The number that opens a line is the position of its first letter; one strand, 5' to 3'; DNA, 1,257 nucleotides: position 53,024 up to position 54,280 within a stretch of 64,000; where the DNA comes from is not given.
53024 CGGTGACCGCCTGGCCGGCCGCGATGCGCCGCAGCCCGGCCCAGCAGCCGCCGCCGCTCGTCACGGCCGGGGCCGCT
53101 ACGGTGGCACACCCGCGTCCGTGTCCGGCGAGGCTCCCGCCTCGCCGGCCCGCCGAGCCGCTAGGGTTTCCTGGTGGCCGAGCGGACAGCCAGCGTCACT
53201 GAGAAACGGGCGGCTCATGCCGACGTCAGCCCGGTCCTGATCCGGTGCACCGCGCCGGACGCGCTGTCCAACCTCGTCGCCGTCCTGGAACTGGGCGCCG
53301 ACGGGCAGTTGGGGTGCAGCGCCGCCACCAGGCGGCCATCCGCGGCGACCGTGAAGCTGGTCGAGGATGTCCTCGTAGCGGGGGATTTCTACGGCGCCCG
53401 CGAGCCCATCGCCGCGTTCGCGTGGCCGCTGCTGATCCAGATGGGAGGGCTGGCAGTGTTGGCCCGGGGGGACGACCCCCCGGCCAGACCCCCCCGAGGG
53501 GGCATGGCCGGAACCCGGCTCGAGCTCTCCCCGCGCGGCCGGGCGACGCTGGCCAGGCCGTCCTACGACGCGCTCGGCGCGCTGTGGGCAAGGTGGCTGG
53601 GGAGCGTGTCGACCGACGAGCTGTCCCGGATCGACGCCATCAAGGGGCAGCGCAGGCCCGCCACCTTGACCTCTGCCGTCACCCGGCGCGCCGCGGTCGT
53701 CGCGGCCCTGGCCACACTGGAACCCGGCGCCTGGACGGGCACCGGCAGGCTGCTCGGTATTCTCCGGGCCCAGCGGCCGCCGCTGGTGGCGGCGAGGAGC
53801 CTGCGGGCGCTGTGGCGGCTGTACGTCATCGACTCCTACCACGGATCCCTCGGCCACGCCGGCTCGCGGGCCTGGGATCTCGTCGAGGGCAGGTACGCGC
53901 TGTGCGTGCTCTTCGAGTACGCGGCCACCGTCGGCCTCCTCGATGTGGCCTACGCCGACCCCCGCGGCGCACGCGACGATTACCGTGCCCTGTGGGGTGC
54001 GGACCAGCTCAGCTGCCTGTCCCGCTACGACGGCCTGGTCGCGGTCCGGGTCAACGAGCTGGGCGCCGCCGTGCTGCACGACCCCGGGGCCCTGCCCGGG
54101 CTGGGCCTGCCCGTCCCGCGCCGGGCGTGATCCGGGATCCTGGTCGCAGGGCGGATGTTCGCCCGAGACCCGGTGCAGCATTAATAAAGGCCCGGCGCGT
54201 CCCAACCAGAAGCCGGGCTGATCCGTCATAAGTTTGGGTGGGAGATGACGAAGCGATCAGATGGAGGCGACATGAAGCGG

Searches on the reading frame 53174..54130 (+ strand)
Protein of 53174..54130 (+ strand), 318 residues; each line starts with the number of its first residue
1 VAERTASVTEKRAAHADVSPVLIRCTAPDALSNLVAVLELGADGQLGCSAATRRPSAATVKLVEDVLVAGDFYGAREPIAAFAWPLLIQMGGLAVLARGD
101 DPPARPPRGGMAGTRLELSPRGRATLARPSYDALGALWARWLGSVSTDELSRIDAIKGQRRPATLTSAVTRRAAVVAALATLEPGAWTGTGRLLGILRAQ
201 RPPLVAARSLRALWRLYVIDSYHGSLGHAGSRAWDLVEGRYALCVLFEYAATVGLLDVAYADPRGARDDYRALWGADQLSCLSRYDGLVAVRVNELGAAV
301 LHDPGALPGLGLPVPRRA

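Call 9: search_protein_families(library=pfam, proteins=[window:53174-54130:+])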
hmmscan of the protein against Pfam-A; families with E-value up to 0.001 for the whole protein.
window:53174-54130:+ (318 aa): 0 families

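Call 22: find_homologous_proteins(query=window:53174-54130:+)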
Query window:53174-54130:+ (318 aa): 1364 proteins with E <= 0.001 among 8000 candidates; the best 120 are listed.
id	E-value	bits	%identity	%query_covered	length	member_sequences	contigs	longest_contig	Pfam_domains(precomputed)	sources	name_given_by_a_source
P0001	3.7e-201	686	100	100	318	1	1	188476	-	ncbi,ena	-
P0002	2.8e-191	653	96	100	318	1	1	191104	-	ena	-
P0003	5.7e-187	639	95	100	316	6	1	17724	-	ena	-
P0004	4.0e-181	620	92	100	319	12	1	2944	-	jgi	-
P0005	5.0e-181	620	92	100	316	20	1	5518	-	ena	-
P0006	1.6e-167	575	86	100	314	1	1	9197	-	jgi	jgi:hypothetical protein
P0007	2.5e-165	568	87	100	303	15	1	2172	-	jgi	-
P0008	2.7e-165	568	84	99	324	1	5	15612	-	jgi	jgi:hypothetical protein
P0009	3.3e-165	568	85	100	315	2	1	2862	-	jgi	-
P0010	8.4e-165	566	81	100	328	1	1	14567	-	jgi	jgi:hypothetical protein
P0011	5.5e-164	564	84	100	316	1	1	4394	-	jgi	jgi:hypothetical protein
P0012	9.6e-164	563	86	100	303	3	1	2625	-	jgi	jgi:hypothetical protein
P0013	1.6e-163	562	81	100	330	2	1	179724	-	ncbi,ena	-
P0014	4.4e-163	561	84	100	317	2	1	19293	-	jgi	jgi:hypothetical protein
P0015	9.4e-163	560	83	100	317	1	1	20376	-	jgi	jgi:hypothetical protein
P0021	2.1e-161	555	86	100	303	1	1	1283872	-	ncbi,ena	-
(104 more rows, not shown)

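Call 26: find_encoding_contigs(protein=P0021, flank=10000, max_places=2)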
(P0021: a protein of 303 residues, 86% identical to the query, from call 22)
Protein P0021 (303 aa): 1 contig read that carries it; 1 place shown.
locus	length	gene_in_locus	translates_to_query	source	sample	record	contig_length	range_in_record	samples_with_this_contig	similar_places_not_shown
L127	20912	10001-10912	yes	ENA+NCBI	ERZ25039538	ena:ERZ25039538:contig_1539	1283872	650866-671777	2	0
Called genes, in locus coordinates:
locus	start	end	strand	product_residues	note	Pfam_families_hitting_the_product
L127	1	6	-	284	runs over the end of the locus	PF13386:DsbD_2, PF02683:DsbD_TM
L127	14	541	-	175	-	-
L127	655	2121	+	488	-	PF09594:GT87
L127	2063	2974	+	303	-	PF00753:Lactamase_B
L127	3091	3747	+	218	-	PF11716:MDMPI_N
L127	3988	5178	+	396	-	PF00108:Thiolase_N, PF02803:Thiolase_C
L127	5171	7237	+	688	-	PF00378:ECH_1, PF16113:ECH_2, PF02737:3HCDH_N, PF00725:3HCDH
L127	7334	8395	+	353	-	PF05960:DUF885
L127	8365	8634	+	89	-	PF05960:DUF885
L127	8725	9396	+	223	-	PF11716:MDMPI_N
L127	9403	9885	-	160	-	PF04250:DUF429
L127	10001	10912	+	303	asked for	-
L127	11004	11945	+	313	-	-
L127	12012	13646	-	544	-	PF00009:GTP_EFTU, PF01926:MMR_HSR1 (faint), PF22042:EF-G_D2, PF03144:GTP_EFTU_D2 (weak), PF16658:RF3_C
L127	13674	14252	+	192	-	PF01066:CDP-OH_P_transf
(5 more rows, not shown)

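Call 27: find_encoding_contigs(protein=P0002, flank=10000, max_places=2)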
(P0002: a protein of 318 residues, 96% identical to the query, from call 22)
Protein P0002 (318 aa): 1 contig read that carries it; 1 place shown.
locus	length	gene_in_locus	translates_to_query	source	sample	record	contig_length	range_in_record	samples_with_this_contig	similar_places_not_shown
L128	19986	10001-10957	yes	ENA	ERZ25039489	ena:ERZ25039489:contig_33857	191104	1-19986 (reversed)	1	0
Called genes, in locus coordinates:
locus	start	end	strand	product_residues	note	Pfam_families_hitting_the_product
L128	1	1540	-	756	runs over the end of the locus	-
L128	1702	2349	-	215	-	PF01609:DDE_Tnp_1 (faint), PF13613:HTH_Tnp_4, PF13359:DDE_Tnp_4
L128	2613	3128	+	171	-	PF13613:HTH_Tnp_4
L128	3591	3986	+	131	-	PF01943:Polysacc_synt (weak), PF13440:Polysacc_synt_3 (weak)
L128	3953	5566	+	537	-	PF00535:Glycos_transf_2, PF13641:Glyco_tranf_2_3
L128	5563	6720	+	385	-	PF00535:Glycos_transf_2, PF13641:Glyco_tranf_2_3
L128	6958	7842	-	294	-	PF02485:Branch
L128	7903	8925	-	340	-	PF00535:Glycos_transf_2, PF13641:Glyco_tranf_2_3 (weak)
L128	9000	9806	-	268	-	PF00535:Glycos_transf_2, PF13641:Glyco_tranf_2_3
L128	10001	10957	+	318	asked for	-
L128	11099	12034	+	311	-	-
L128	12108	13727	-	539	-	PF00009:GTP_EFTU, PF01926:MMR_HSR1 (faint), PF22042:EF-G_D2, PF03144:GTP_EFTU_D2 (weak), PF16658:RF3_C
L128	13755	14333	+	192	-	PF01066:CDP-OH_P_transf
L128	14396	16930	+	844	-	PF00483:NTP_transferase, PF12804:NTP_transf_3, PF25084:LbH_EIF2B, PF25087:GMPPB_C, PF24894:Hexapep_GlmU (weak), PF02878:PGM_PMM_I, PF02879:PGM_PMM_II, PF02880:PGM_PMM_III (weak), +1 more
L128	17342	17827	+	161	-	PF16697:Yop-YscD_cpl, PF00498:FHA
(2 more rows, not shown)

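Call 28: find_encoding_contigs(protein=P0001, flank=10000, max_places=2)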
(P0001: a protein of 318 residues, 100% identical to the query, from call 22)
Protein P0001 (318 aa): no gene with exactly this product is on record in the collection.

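Call 77: list_cluster_members(proteins=[P0001, P0021, P0002])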
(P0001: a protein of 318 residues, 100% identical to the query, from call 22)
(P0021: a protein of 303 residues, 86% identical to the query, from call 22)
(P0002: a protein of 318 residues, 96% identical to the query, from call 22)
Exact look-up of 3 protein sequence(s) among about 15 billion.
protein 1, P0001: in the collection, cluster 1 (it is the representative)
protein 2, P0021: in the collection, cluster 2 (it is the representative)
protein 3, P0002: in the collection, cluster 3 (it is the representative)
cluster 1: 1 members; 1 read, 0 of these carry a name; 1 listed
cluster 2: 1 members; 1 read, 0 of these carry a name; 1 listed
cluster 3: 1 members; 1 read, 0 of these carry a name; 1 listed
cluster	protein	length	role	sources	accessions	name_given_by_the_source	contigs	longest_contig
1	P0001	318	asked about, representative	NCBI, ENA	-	-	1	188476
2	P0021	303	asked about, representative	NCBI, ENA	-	-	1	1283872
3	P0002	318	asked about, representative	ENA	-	-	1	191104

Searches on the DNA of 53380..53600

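Call 68: search_rna_families(source=window, start=53380, end=53600, threshold=evalue, max_evalue=5, show_alignments=1)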
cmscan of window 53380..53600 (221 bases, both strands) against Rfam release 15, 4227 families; matches with E-value up to 5: 6.
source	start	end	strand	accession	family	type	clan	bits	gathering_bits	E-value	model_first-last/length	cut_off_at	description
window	53464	53486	+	RF01068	Guanidine-II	Cis-reg; riboswitch;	-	20.8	32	0.025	1-48/48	no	Guanidine-II riboswitch aptamer (mini-ykkC)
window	53478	53511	-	RF02024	mir-1180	Gene; miRNA;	-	17.1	49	2.2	1-68/68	no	mir-1180 microRNA precursor family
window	53453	53495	-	RF01031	mir-639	Gene; miRNA;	-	16.6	100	4.6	24-68/98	no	mir-639 microRNA precursor family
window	53523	53598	+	RF01039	mir-937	Gene; miRNA;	-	15.8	99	5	1-86/86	no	mir-937 microRNA precursor family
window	53448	53524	-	RF03044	Proteo-phage-1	Gene; sRNA;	-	14.4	42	2.8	1-82/82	no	Proteo-phage-1 RNA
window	53480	53511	-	RF03960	mir-6644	Gene; miRNA;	-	13.6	82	4.4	16-50/67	no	mir-6644 microRNA precursor family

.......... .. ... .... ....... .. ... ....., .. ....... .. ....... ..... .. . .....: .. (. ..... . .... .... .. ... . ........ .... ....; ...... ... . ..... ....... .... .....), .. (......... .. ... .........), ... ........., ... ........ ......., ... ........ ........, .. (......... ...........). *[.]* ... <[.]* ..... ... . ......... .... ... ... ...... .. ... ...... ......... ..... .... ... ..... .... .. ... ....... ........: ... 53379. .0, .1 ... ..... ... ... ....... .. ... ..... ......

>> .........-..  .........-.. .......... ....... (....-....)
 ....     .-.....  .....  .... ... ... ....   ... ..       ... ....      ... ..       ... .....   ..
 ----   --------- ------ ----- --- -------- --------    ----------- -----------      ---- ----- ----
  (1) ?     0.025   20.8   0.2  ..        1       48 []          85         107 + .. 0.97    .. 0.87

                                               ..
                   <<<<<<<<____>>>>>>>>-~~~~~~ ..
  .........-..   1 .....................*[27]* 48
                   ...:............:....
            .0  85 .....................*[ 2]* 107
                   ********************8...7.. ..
